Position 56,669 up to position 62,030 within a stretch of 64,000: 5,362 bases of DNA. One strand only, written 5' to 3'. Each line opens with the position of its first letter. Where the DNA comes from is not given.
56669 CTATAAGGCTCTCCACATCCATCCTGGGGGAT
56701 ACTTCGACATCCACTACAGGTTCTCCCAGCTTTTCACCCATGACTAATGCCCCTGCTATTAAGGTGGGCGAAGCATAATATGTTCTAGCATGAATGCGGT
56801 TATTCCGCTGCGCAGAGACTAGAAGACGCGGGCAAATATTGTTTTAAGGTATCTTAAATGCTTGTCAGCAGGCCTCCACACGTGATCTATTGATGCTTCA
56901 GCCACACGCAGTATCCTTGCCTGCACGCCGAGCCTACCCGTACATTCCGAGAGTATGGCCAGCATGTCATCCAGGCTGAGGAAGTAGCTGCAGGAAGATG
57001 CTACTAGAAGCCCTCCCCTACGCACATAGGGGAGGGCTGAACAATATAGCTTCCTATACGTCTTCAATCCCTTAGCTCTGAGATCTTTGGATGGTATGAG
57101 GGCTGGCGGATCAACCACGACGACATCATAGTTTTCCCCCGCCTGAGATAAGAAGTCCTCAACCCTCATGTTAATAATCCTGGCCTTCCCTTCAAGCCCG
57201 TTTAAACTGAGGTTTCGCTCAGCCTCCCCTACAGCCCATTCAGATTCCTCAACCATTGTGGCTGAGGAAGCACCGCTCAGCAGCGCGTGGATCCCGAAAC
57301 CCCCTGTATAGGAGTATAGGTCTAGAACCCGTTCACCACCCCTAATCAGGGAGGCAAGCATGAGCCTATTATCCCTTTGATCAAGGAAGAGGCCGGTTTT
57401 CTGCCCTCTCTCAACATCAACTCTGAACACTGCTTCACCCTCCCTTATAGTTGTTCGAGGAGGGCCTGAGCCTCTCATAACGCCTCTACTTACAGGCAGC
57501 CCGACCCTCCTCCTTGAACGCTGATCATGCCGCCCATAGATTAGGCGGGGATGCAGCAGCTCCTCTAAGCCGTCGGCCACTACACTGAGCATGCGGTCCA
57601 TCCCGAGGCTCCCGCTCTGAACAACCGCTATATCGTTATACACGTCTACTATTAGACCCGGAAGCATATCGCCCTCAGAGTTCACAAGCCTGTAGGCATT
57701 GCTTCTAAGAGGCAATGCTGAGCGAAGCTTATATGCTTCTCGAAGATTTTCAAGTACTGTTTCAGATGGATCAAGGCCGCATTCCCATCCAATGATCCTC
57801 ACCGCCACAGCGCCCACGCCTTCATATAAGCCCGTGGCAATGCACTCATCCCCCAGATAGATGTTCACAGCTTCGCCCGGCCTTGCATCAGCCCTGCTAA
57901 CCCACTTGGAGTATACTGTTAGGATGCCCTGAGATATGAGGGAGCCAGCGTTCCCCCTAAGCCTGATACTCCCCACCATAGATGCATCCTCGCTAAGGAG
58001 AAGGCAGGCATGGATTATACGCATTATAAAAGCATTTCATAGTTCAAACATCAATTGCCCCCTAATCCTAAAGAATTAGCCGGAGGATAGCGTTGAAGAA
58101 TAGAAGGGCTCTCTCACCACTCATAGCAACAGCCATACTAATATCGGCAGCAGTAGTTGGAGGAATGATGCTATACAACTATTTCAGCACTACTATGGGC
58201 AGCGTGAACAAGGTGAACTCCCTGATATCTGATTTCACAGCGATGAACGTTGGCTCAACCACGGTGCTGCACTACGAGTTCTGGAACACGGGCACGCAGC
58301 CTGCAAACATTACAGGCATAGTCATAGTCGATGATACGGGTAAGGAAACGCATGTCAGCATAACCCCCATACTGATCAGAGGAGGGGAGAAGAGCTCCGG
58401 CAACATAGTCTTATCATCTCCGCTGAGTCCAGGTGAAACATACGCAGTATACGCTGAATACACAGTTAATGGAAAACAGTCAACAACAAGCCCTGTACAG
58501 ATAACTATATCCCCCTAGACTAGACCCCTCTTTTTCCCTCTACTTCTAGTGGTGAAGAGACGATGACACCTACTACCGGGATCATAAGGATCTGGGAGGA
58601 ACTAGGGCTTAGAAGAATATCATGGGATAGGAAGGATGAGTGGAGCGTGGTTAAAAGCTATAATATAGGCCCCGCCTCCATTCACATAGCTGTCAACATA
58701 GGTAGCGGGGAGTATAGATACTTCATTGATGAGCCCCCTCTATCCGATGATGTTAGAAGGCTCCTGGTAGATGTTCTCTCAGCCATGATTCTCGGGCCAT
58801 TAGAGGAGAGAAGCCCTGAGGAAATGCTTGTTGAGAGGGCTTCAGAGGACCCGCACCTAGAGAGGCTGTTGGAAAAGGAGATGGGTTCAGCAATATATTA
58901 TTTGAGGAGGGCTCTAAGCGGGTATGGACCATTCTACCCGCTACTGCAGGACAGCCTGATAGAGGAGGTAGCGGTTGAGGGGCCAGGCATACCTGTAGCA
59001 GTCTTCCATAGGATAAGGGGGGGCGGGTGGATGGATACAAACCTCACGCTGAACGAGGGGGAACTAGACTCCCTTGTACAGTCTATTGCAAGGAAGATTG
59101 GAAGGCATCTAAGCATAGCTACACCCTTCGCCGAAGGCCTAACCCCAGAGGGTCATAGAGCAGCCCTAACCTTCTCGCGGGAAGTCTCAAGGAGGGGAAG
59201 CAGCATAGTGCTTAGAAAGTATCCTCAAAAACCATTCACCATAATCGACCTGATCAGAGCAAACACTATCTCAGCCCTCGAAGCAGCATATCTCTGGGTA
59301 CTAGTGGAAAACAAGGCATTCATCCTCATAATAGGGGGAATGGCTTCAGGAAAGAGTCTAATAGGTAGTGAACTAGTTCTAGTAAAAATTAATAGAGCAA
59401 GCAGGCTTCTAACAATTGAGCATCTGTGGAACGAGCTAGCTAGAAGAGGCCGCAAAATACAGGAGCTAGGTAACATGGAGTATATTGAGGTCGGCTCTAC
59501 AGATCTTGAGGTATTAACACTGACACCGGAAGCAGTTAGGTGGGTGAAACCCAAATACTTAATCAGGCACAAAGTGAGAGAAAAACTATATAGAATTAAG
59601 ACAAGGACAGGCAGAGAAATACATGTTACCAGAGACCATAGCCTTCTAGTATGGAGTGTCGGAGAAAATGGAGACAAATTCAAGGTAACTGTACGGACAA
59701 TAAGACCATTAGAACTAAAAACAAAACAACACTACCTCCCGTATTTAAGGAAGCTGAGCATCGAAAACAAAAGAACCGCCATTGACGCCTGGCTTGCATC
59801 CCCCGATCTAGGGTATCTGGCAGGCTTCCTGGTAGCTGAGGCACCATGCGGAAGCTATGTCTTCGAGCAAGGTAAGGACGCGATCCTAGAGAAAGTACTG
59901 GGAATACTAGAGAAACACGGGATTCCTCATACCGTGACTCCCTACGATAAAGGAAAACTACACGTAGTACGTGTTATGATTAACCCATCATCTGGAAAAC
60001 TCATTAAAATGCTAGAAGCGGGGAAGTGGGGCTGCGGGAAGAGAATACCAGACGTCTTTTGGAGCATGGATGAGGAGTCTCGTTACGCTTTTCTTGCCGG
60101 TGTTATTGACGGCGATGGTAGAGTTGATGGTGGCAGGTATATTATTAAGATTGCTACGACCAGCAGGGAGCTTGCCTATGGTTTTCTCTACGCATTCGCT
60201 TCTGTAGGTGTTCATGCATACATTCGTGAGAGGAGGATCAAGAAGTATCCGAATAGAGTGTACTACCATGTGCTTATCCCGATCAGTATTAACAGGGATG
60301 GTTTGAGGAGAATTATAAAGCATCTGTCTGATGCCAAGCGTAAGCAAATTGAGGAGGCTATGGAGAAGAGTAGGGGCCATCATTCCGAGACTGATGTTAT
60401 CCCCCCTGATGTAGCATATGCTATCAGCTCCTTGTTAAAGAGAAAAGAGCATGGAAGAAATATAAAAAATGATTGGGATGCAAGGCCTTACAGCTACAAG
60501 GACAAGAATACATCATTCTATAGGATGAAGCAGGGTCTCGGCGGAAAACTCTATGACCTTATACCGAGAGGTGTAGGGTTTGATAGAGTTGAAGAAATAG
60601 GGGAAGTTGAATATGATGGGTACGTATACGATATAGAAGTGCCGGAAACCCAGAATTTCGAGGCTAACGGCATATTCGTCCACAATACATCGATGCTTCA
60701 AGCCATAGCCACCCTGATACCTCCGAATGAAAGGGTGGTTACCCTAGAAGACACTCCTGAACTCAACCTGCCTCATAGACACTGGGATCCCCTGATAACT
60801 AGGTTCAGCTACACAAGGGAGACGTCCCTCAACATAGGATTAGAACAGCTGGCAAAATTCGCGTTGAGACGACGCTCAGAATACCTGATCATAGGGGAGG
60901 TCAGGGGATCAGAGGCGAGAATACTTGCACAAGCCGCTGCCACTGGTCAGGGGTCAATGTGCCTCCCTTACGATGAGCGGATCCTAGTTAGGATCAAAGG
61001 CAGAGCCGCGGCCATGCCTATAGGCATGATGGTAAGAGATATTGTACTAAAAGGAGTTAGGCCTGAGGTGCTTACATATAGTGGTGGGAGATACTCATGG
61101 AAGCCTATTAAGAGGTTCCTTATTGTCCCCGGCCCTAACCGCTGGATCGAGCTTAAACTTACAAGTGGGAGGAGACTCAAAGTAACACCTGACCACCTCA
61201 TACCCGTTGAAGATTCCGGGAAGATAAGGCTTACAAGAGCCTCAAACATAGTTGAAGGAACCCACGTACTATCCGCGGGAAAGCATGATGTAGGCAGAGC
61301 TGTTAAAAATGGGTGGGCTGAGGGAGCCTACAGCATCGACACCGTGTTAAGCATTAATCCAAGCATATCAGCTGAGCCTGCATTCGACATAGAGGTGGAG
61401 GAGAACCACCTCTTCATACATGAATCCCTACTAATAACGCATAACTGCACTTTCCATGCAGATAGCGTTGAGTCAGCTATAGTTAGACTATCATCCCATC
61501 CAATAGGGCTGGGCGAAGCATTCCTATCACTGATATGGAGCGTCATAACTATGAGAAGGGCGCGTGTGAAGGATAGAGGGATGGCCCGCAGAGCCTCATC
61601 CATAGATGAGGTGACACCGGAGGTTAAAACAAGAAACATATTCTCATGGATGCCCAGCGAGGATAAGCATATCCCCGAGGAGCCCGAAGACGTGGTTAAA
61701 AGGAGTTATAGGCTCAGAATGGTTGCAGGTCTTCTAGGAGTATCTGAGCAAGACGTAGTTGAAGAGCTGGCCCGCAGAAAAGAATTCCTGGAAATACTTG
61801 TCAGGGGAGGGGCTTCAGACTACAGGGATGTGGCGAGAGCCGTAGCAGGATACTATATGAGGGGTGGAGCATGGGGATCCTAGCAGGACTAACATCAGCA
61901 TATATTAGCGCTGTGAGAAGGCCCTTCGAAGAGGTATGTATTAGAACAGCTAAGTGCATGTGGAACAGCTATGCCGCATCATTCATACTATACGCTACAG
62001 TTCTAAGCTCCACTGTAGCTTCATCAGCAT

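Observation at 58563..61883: Pilus/archaellum-type assembly ATPase carrying two inteins, one with a Ser1 nucleophile in the P-loop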

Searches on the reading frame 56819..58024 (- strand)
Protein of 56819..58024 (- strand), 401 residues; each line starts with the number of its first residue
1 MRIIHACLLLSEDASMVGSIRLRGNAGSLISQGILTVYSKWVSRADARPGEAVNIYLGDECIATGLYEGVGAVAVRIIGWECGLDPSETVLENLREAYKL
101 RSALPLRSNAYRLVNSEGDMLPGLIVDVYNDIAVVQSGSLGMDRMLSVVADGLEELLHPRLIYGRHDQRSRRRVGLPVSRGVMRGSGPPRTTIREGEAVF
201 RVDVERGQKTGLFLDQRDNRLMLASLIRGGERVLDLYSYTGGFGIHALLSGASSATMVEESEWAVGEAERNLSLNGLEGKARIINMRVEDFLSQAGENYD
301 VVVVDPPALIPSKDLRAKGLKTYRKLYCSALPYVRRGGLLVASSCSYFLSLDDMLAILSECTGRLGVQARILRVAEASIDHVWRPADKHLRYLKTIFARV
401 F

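Call 4: search_protein_families(library=pfam, proteins=[window:56819-58021:-], max_evalue=0.01)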
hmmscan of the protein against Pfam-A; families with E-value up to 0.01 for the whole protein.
window:56819-58021:- (400 aa): 6 families
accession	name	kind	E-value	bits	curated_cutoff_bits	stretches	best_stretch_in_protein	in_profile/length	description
PF10672.15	Methyltrans_SAM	-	4.3e-13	49.6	27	1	184-345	80-240/286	S-adenosylmethionine-dependent methyltransferase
PF03602.21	Cons_hypoth95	-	2.6e-11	44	24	1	229-306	42-122/182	Conserved hypothetical protein 95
PF05175.20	MTS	-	6.8e-07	29.5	23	1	219-339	21-136/170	Methyltransferase small domain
PF17785.7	PUA_3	-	8.3e-05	22.7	22.6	1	19-77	1-62/64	PUA-like domain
PF02475.24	TRM5-TYW2_MTfase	-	0.00038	20.9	28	1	193-303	4-110/164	TRM5/TYW2 methyltransferase domain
PF06325.19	PrmA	-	0.00049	20.1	22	1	222-302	155-231/296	Ribosomal protein L11 methyltransferase (PrmA)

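Call 24: find_encoding_contigs(protein=window:56819-58024:-, flank=8000, max_places=4)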
Protein window:56819-58024:- (401 aa): no gene with exactly this product is on record in the collection.

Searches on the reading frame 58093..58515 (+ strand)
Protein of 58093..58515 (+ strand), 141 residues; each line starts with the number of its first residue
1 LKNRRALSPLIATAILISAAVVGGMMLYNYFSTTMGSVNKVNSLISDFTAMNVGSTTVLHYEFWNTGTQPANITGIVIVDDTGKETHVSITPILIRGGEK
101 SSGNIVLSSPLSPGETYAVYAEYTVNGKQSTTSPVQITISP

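Call 4: search_protein_families(library=pfam, proteins=[window:58093-58515:+], max_evalue=0.01)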
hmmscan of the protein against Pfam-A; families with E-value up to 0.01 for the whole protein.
window:58093-58515:+ (141 aa): 1 family
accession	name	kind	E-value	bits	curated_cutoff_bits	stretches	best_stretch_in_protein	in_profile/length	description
PF07610.17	DUF1573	-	0.00097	19.6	26.1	0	46-76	8-38/98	Protein of unknown function (DUF1573)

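Call 43: search_protein_families(library=ncbifam, proteins=[window:58093-58515:+], max_evalue=0.1)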
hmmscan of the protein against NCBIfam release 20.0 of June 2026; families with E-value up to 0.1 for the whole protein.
window:58093-58515:+ (141 aa): 2 families
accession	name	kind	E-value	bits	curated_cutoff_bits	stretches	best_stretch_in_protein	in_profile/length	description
NF046073.1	UpsA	equivalog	3.4e-10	40.2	130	1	4-129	1-127/136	pilin subunit UpsA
TIGR02537.2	arch_flag_Nterm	domain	0.00091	18.7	20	1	3-24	1-22/33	archaellin/type IV pilin N-terminal domain-containing protein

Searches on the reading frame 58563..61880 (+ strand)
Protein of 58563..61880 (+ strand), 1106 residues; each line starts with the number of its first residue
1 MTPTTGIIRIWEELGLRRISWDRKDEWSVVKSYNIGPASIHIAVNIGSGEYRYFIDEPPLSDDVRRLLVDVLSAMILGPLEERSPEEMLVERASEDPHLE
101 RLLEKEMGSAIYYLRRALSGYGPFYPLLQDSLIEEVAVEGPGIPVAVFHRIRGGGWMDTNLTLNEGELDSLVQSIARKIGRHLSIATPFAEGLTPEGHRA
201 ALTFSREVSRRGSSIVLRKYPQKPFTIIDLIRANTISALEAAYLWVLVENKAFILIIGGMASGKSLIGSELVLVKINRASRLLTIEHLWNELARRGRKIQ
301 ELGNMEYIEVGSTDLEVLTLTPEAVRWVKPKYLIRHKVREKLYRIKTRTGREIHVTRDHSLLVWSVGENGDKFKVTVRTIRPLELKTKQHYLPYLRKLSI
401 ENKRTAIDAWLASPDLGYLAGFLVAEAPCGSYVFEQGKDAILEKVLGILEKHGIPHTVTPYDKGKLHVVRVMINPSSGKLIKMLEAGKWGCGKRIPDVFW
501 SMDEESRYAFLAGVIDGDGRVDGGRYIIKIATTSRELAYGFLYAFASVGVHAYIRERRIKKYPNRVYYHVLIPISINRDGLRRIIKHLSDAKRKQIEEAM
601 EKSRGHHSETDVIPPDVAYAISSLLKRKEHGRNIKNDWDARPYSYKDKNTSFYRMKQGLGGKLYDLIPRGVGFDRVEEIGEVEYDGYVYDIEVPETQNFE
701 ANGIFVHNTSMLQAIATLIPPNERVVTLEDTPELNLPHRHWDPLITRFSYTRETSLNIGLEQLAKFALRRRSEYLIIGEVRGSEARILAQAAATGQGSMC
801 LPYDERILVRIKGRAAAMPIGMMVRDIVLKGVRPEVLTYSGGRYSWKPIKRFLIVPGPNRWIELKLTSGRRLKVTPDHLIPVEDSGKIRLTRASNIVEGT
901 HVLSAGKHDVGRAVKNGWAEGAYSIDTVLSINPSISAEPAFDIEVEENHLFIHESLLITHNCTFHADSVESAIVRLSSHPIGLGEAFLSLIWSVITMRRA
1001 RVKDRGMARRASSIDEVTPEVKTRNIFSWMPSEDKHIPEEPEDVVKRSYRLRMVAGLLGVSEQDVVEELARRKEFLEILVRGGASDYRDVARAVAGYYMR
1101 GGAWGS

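Call 4: search_protein_families(library=pfam, proteins=[window:58563-61880:+], max_evalue=0.01)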
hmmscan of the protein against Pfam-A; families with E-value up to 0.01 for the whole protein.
window:58563-61880:+ (1106 aa): 5 families
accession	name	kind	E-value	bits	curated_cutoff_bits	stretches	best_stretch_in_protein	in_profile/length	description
PF14890.11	Intein_splicing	-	2.5e-28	99.3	35.8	2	298-708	11-155/155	Intein splicing domain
PF00437.27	T2SSE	-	6.2e-14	51.9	24.9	2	709-798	156-239/370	Type II/IV secretion system protein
PF14528.11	LAGLIDADG_3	-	2.8e-12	47.2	22.5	1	508-577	4-70/82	LAGLIDADG-like domain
PF05204.19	Hom_end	-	7.2e-05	23.3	21.1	1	495-586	2-95/110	Homing endonuclease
PF01079.26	Hint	-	0.00037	20.6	29.7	0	860-904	66-116/213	Hint module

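Call 10: find_encoding_contigs(protein=window:58563-61880:+, flank=3000, max_places=4)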
Protein window:58563-61880:+ (1106 aa): no gene with exactly this product is on record in the collection.
